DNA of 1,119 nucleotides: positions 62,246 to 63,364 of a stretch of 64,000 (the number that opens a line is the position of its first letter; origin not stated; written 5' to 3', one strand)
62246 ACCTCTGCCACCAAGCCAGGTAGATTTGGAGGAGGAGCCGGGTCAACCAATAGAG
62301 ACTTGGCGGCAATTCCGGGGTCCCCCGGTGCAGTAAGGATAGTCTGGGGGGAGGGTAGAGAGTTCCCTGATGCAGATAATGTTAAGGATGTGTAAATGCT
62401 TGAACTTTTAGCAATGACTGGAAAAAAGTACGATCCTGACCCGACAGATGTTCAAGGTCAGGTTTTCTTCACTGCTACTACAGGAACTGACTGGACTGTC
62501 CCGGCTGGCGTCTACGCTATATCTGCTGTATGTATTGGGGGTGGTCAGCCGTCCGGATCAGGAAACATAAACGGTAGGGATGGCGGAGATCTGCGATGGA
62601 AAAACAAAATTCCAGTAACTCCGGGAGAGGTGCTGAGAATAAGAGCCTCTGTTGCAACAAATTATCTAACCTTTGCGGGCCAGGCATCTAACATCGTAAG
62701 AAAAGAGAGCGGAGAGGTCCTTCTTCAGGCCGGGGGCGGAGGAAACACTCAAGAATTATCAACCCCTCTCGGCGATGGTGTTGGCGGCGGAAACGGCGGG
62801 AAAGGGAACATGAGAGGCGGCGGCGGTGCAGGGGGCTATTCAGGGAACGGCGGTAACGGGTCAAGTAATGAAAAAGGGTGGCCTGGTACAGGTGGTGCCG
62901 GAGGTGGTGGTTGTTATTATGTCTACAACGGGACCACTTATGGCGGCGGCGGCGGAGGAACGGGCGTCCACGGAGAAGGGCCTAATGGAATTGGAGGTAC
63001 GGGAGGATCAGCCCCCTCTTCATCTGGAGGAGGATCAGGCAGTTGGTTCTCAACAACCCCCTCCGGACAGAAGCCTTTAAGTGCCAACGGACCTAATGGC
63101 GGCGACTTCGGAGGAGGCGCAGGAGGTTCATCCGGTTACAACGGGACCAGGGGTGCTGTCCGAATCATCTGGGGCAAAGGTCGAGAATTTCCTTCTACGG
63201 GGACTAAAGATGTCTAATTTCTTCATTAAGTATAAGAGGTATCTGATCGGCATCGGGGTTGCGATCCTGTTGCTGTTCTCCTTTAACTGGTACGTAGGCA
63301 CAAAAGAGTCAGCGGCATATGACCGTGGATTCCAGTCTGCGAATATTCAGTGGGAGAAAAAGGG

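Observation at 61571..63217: Tandem paralogous glycine-rich proteins immediately downstream of the tRNA array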

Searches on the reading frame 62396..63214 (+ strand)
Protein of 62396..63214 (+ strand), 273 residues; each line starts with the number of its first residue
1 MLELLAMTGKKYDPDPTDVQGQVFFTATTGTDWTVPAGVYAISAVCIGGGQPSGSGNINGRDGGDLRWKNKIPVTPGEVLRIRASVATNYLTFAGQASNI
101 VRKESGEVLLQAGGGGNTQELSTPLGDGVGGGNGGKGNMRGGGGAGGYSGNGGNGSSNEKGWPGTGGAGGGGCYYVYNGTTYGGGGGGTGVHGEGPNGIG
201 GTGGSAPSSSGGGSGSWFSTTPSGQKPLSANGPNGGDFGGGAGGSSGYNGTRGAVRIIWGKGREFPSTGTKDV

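Call 4: search_protein_families(library=pfam, proteins=[window:62396-63214:+], max_evalue=1)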
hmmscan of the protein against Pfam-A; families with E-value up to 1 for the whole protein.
window:62396-63214:+ (273 aa): 0 families

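Call 5: search_protein_families(library=phrogs, proteins=[window:62396-63214:+], max_evalue=1)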
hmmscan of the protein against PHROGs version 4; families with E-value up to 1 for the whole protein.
window:62396-63214:+ (273 aa): 3 families
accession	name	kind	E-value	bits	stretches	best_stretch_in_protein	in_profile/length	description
phrog_4474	-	unknown function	1.5e-60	206.7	1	1-272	133-401/407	-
phrog_11790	-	unknown function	1.2e-08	35.6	1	23-118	17-121/325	-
phrog_32744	-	unknown function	0.067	12.7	1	28-64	390-425/748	-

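Call 7: search_protein_families(library=ncbifam, proteins=[window:62396-63214:+], max_evalue=1)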
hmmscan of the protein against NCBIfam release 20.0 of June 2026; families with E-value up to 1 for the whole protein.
window:62396-63214:+ (273 aa): 0 families

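Call 14: search_solved_structures(query=window:62396-63214:+, max_evalue=10, show_alignments=2)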
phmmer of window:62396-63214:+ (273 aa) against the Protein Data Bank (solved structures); distinct sequences matched with E-value up to 10: 2.
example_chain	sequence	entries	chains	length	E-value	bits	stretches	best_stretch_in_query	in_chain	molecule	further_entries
7us9_A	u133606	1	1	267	1.6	11.4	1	25-77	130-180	Spike glycoprotein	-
7usb_A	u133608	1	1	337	2.2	10.9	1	25-77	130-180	Spike glycoprotein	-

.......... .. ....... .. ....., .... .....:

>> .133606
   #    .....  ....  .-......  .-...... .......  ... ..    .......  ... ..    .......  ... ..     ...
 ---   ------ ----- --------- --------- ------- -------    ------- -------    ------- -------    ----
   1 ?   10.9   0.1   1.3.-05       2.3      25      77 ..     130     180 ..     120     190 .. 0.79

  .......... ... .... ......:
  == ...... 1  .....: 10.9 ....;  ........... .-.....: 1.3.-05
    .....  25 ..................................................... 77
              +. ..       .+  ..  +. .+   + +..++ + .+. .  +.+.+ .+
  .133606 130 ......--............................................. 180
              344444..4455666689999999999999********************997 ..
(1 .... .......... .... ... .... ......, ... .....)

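Call 15: find_homologous_proteins(query=window:62396-63214:+)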
Query window:62396-63214:+ (273 aa): 541 proteins with E <= 0.001 among 8000 candidates; the best 120 are listed.
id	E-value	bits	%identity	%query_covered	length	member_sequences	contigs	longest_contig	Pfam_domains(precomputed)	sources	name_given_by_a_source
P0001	1.7e-160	552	96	100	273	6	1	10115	-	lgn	-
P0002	1.6e-125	437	86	46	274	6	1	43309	-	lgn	-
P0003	3.8e-115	403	72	100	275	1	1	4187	-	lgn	-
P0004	3.4e-114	400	73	100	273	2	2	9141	-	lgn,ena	-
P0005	1.1e-76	276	56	100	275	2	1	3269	-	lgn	-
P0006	1.5e-43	168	41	100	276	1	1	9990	-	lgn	-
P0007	1.7e-41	161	41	100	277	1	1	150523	-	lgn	-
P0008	6.3e-36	143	52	47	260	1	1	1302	PF21722.5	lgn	-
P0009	7.4e-36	142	53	47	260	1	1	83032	-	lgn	-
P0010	1.3e-34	138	45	54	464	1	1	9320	PF13385.14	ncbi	-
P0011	1.2e-33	135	52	47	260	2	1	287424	PF21722.5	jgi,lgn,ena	-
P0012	9.5e-33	132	44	53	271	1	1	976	PF21722.5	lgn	-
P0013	5.0e-32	130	38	100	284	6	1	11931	-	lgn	-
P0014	3.2e-31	127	40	100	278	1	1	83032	-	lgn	-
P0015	3.5e-30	124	-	-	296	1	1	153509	-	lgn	-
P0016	3.6e-30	124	38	94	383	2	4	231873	PF21722.5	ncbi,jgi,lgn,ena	-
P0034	2.1e-19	88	-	-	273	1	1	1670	PF21722.5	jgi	jgi:hypothetical protein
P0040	2.4e-17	82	40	47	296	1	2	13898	PF21722.5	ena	-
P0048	1.4e-16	79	-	-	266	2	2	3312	PF21722.5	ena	-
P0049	1.9e-16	79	40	93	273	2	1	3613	PF21722.5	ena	-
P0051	2.6e-16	78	-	-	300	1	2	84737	PF21722.5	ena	-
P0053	6.4e-16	77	35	47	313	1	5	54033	PF21722.5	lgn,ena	-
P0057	1.2e-15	76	75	9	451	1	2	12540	PF21722.5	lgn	-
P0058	1.3e-15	76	-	-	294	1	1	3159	PF21722.5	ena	-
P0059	1.7e-15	75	37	47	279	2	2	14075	PF21722.5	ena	-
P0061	2.6e-15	75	-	-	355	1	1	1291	PF21722.5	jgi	jgi:hypothetical protein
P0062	3.3e-15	75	35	100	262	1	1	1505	PF21722.5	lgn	-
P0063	4.6e-15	74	-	-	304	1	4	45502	PF21722.5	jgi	jgi:hypothetical protein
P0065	5.8e-15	74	-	-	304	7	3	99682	PF21722.5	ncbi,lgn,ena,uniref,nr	ncbi:hypothetical protein UFOVP218_10 [uncultured Caudovirales phage]|uniref:Glycine-rich domain-con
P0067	7.1e-15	73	36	51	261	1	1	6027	PF21722.5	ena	-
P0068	8.6e-15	73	36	45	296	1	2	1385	PF21722.5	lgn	-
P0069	9.4e-15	73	-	-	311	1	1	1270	PF21722.5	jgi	-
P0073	2.1e-14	72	71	9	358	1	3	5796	PF21722.5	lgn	-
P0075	2.9e-14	71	-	-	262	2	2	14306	PF21722.5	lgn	-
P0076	3.1e-14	71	-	-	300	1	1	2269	PF21722.5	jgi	-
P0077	3.3e-14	71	-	-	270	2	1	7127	PF21722.5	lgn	-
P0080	4.5e-14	71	32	48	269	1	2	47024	PF21722.5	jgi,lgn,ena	jgi:hypothetical protein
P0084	5.6e-14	70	-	-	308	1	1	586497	PF21722.5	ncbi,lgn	-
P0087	7.3e-14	70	41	31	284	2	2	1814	PF21722.5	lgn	-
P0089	9.6e-14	70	41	30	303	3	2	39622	PF21722.5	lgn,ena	-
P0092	1.3e-13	69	35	98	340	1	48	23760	PF21722.5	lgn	-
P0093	1.4e-13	69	-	-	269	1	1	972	PF21722.5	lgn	-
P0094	1.6e-13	69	-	-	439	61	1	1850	PF21722.5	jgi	-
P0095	2.2e-13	69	36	36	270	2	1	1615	PF21722.5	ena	-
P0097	2.5e-13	68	-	-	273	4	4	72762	PF21722.5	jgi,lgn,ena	jgi:hypothetical protein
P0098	2.6e-13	68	-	-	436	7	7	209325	PF21722.5,PF17892.8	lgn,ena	-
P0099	2.7e-13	68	-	-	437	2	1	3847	PF21722.5,PF17892.8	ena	-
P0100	2.9e-13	68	-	-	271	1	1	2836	PF21722.5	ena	-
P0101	3.0e-13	68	-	-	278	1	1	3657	PF21722.5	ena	-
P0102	3.0e-13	68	52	12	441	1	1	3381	PF21722.5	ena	-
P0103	3.7e-13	68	33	92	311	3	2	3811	PF21722.5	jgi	jgi:hypothetical protein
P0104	3.9e-13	68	67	8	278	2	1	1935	PF21722.5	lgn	-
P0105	5.0e-13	67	35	90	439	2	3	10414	PF21722.5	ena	-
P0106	5.3e-13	67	44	20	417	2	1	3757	PF21722.5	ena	-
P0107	5.4e-13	67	-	-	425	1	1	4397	PF21722.5,PF17892.8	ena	-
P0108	5.7e-13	67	-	-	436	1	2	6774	PF21722.5,PF17892.8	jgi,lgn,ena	-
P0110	7.4e-13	67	-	-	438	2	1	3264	PF21722.5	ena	-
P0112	1.1e-12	66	31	48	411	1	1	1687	PF21722.5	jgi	jgi:hypothetical protein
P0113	1.2e-12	66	-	-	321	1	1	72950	PF21722.5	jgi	jgi:hypothetical protein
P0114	1.5e-12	66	-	-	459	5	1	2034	PF21722.5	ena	-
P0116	2.0e-12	65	-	-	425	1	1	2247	PF21722.5,PF17892.8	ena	-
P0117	2.2e-12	65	-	-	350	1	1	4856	PF21722.5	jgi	jgi:hypothetical protein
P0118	2.4e-12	65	-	-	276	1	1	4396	PF21722.5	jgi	-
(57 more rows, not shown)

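Call 23: search_solved_structures(query=A1, max_evalue=10, show_alignments=3)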
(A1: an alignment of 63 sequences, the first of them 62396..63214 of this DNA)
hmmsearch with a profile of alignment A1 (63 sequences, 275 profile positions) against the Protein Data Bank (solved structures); distinct sequences matched with E-value up to 10: 5.
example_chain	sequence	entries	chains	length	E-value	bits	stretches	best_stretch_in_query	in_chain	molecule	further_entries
6kol_A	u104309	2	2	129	0.65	12.9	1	51-103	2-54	Blue (Type 1) copper domain protein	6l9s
9bgy_A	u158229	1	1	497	0.7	12.8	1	114-193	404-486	Aspartate transporter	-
9ot8_A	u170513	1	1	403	0.91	12.4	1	127-176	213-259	FN3con-9 - FN3con-41 fusion,Galectin-3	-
8axd_A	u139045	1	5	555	3.4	10.5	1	120-181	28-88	5-hydroxytryptamine receptor 3A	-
7tu9_E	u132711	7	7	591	4.5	10.1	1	125-180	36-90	Glycine receptor beta subunit 2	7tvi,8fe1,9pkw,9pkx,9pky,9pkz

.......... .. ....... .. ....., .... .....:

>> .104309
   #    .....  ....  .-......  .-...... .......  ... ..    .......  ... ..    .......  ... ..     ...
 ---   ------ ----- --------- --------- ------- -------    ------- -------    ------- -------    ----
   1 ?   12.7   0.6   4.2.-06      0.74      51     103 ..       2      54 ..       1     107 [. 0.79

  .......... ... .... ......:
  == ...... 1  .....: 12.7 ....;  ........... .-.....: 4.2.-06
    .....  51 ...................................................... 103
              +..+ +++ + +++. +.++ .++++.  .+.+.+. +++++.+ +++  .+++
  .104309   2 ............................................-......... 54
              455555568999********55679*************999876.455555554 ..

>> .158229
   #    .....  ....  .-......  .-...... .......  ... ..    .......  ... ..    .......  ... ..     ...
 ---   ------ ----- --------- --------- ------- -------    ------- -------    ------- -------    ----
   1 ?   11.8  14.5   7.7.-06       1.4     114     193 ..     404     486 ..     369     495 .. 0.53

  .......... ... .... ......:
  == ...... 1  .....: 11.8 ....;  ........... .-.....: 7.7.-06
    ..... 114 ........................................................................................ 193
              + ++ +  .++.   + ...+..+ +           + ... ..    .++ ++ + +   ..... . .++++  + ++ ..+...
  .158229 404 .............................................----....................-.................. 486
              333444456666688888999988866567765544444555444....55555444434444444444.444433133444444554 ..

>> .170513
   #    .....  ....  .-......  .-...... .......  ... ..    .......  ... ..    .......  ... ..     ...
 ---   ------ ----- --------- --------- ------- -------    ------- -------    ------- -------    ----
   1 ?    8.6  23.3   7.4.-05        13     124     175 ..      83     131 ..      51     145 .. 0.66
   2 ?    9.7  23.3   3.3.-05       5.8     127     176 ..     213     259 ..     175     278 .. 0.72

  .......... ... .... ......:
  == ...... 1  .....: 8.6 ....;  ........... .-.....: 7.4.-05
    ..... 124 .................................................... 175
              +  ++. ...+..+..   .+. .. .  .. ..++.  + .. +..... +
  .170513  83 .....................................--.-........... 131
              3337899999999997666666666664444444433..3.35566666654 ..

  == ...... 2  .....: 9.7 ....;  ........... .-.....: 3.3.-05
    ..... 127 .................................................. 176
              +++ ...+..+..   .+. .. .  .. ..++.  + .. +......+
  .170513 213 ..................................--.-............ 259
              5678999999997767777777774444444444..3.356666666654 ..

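Call 30: predict_structure(alignment_id=A1)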
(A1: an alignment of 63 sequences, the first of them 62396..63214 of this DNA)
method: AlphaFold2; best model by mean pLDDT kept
length: 273 residues; sequences in the alignment: 63
mean_pLDDT: 92.1   pTM: 0.90
mean pLDDT of the five models: 92.1, 92.1, 91.7, 91.3, 90.0
residues with pLDDT >= 90: 222; 70-90: 34; 50-70: 6; < 50: 11
segments of 3 or more residues with pLDDT < 50: 1-9
pLDDT, mean of each block of 10 residues (from residue 1): 46 66 95 97 98 87 98 97 96 96 98 97 97 96 98 96 98 94 96 96 94 92 87 92 93 97 91 83
secondary structure, 60 per line:
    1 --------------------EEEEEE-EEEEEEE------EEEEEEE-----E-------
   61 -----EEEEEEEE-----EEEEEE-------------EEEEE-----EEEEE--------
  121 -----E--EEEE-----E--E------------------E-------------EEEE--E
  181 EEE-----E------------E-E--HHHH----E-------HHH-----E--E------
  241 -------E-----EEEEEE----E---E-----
elements in order: E21-26 E28-34 E41-47 E66-73 E79-84 E98-102 E108-112 E129-132 E174-177 E180-183 H207-210 E254-259

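Call 33: fold_search(model_id=the predicted structure, library=pdb)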
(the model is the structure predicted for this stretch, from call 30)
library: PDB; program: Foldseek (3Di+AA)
matches with E <= 10: 200; with E <= 0.001: 3
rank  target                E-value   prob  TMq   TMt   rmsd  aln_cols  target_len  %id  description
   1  7ypx_A                2.2e-05  1.00  0.33  0.35  14.7       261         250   19  Cyanophage Pam3 fiber (released 2022-11-09)
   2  7yfw_a                1.5e-04  1.00  0.32  0.31  13.4       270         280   18  Cyanophage Pam3 fiber (released 2023-01-18)
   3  9d93_Qb               8.1e-04  0.99  0.33  0.37  13.1       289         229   19  Mycobacteriophage Bxb1 tail tip - Composite map and model (released 2024-09-25)
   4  7lir_B                6.4e-03  1.00  0.26  0.21   6.1       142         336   13  Structure of the invertebrate ALK GRD (released 2021-11-24)
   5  7nx3_F                1.5e-02  0.84  0.30  0.28  15.6       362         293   13  Crystal structure of ALK in complex with Fab324 (released 2021-10-27)
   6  7mzy_A                1.8e-02  0.75  0.28  0.25  16.6       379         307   12  Anaplastic lymphoma kinase (ALK) extracellular fragment of ligand binding region 673-986 (released 2021-11-24)
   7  7lir_A                1.9e-02  0.99  0.23  0.19   5.9       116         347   16  Structure of the invertebrate ALK GRD (released 2021-11-24)
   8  9d93_Pa               2.1e-02  0.77  0.25  0.13  15.9       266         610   13  Mycobacteriophage Bxb1 tail tip - Composite map and model (released 2024-09-25)
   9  7nx3_A                2.9e-02  0.60  0.26  0.25  15.9       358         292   13  Crystal structure of ALK in complex with Fab324 (released 2021-10-27)
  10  7nx1                  3.1e-02  0.41  0.23  0.23  15.0       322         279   15  TG domain of LTK (released 2021-10-27)
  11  7lrz                  3.8e-02  0.51  0.24  0.22  15.2       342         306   12  Structure of the Human ALK GRD (released 2021-11-24)
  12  7nwz_A                3.8e-02  0.51  0.26  0.23  16.9       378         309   12  ALK:ALKAL2 complex (released 2021-10-27)
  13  7nx0_B                4.6e-02  0.66  0.29  0.27  15.1       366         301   14  LTK:ALKAL1 complex stabilized by a Nanobody (released 2021-10-27)
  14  7ls0_C                5.6e-02  0.41  0.25  0.19  16.3       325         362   14  Structure of the Human ALK GRD bound to AUG (released 2021-11-24)
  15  7nwz_E                6.8e-02  0.47  0.27  0.24  16.5       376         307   11  ALK:ALKAL2 complex (released 2021-10-27)
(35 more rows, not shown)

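Call 59: find_encoding_contigs(protein=P0004, flank=6000, max_places=2)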
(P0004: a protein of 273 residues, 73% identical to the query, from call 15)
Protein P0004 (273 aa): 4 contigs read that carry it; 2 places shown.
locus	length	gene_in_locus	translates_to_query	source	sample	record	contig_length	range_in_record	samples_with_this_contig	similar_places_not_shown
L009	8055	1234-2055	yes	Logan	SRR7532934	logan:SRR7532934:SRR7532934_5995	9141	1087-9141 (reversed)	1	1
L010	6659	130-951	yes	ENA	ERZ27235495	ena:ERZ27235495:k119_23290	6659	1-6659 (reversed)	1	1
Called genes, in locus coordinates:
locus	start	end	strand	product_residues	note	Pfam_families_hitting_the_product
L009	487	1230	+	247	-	-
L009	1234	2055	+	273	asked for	-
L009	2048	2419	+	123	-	-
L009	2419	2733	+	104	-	-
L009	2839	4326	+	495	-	PF03237:Terminase_6N, PF04466:Terminase_3 (faint), PF17289:Terminase_6C (weak)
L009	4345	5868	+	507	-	PF06074:Portal_Mu (faint)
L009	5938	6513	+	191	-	PF14550:Peptidase_S78_2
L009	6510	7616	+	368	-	PF26210:Phage_phiTE_211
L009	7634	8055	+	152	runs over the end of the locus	PF26074:Phage_DEC_PhiTE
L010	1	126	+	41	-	?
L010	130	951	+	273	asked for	-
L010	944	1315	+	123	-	-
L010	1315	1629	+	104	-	-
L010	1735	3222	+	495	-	PF03237:Terminase_6N, PF04466:Terminase_3 (faint), PF17289:Terminase_6C (weak)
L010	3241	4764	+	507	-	PF06074:Portal_Mu (faint)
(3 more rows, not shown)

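Call 60: find_encoding_contigs(protein=P0009, flank=8000, max_places=2)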
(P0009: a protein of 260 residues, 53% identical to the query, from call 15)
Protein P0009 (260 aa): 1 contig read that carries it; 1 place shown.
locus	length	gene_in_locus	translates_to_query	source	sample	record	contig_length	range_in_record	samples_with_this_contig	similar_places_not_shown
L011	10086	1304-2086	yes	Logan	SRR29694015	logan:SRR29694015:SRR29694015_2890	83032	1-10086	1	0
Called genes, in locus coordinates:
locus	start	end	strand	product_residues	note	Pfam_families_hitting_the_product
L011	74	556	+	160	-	-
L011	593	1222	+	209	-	-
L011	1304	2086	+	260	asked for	-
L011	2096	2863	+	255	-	PF21722:Gly_rich_2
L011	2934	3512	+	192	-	PF00265:TK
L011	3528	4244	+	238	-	PF13385:Laminin_G_3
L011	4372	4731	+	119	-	-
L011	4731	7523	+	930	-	PF14528:LAGLIDADG_3 (faint), PF07724:AAA_2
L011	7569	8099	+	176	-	-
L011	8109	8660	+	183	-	-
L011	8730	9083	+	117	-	-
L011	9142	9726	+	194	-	PF22745:Nlig-Ia (weak)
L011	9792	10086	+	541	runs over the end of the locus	PF00186:DHFR_1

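Call 63: search_protein_families(library=pfam, proteins=[L011:74-553:+, L011:3528-4241:+], max_evalue=0.1)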
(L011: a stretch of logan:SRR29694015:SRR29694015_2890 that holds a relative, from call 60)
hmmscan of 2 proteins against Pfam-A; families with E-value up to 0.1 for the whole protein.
L011:74-553:+ (160 aa): 1 family
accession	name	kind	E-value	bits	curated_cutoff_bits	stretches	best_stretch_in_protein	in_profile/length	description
PF21722.4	Gly_rich_2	-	2.1e-06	28.3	24.3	1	29-154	12-157/226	Glycine-rich domain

L011:3528-4241:+ (238 aa): 3 families
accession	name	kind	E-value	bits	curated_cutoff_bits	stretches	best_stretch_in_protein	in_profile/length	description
PF13385.13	Laminin_G_3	-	1.7e-09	38.4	27.6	1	75-184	12-114/151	Concanavalin A-like lectin/glucanases superfamily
PF02210.31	Laminin_G_2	-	0.0058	17.5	22.9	1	130-177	34-81/126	Laminin G domain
PF00054.30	Laminin_G_1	-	0.024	15.3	24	1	131-177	36-77/131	Laminin G domain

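Call 67: fold_search(model_id=the predicted structure, library=viral)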
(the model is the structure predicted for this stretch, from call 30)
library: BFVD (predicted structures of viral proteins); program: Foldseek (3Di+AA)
matches with E <= 10: 515; with E <= 0.001: 158
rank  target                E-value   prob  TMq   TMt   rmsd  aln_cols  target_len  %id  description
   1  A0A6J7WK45            1.7e-17  1.00  0.73  0.66   4.0       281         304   38  Glycine-rich domain-containing protein [uncultured Caudovirales phage]
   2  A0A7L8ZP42            7.3e-17  1.00  0.70  0.72   8.0       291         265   41  PE-PGRS family protein [Erwinia phage pEa_SNUABM_47]
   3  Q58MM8                2.6e-13  1.00  0.63  0.37   6.5       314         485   33  Glycine-rich domain-containing protein [Prochlorococcus phage P-SSM2]
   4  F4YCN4                2.6e-13  1.00  0.57  0.35   8.8       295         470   30  (no name in the UniProt tables at hand)
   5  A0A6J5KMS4            1.8e-12  1.00  0.64  0.59   7.5       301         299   32  Uncharacterized protein [uncultured Caudovirales phage]
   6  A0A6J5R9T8            6.2e-11  1.00  0.64  0.40   7.5       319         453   30  Uncharacterized protein [uncultured Caudovirales phage]
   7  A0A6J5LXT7            2.7e-08  1.00  0.33  0.42  12.6       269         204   25  Glycine-rich domain-containing protein [uncultured Caudovirales phage]
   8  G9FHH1                6.3e-08  1.00  0.39  0.21  10.9       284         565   24  (no name in the UniProt tables at hand)
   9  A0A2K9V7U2            3.8e-07  1.00  0.36  0.36  12.4       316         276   22  Collagen (Fragment) [Bandra megavirus]
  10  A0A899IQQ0            7.0e-07  1.00  0.32  0.35  12.9       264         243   20  (no name in the UniProt tables at hand)
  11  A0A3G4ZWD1            8.1e-07  1.00  0.37  0.17  11.8       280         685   19  Collagen-like protein [Edafosvirus sp.]
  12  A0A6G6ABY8            9.4e-07  1.00  0.42  0.14  10.2       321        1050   19  Collagen repeat-containing protein [Borely moumouvirus]
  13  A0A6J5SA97            1.0e-06  1.00  0.41  0.16  13.8       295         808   23  Glycine-rich domain-containing protein [uncultured Caudovirales phage]
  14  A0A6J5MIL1            1.1e-06  1.00  0.42  0.23   8.0       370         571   17  Uncharacterized protein [uncultured Caudovirales phage]
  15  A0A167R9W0            1.4e-06  1.00  0.40  0.20  13.6       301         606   22  Collagen-like protein [Powai lake megavirus]
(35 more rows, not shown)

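Call 74: search_protein_representatives(alignment_id=A1)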
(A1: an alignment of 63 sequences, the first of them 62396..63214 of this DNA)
Query: 63 sequences, 275 profile positions. Proteins with E-value up to 0.001 (for the whole library): 7721; up to 1e-10: 4648; up to 1e-30: 2148. The best 150 are listed.
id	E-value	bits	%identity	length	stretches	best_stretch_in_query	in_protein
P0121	1.5e-138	477.5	-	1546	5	24-274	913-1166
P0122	1.8e-125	434.6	-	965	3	14-274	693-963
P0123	3.6e-125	433.6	-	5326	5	22-261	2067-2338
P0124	1.1e-115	402.5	-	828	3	18-273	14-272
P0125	1.4e-106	372.6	-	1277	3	24-274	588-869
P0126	2.6e-104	365.1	-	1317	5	15-275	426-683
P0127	1.5e-103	362.7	-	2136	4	15-272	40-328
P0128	1.3e-102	359.6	-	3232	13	13-124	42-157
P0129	2.5e-102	358.7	-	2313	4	19-272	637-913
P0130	8.7e-102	356.9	-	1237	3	22-274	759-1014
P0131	1.7e-101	355.9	-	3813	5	15-265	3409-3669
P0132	2.9e-101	355.1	-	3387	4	29-265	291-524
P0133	7.0e-100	350.6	-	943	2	17-275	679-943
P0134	2.2e-97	342.5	-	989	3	14-274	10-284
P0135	4.4e-94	331.6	-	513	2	17-274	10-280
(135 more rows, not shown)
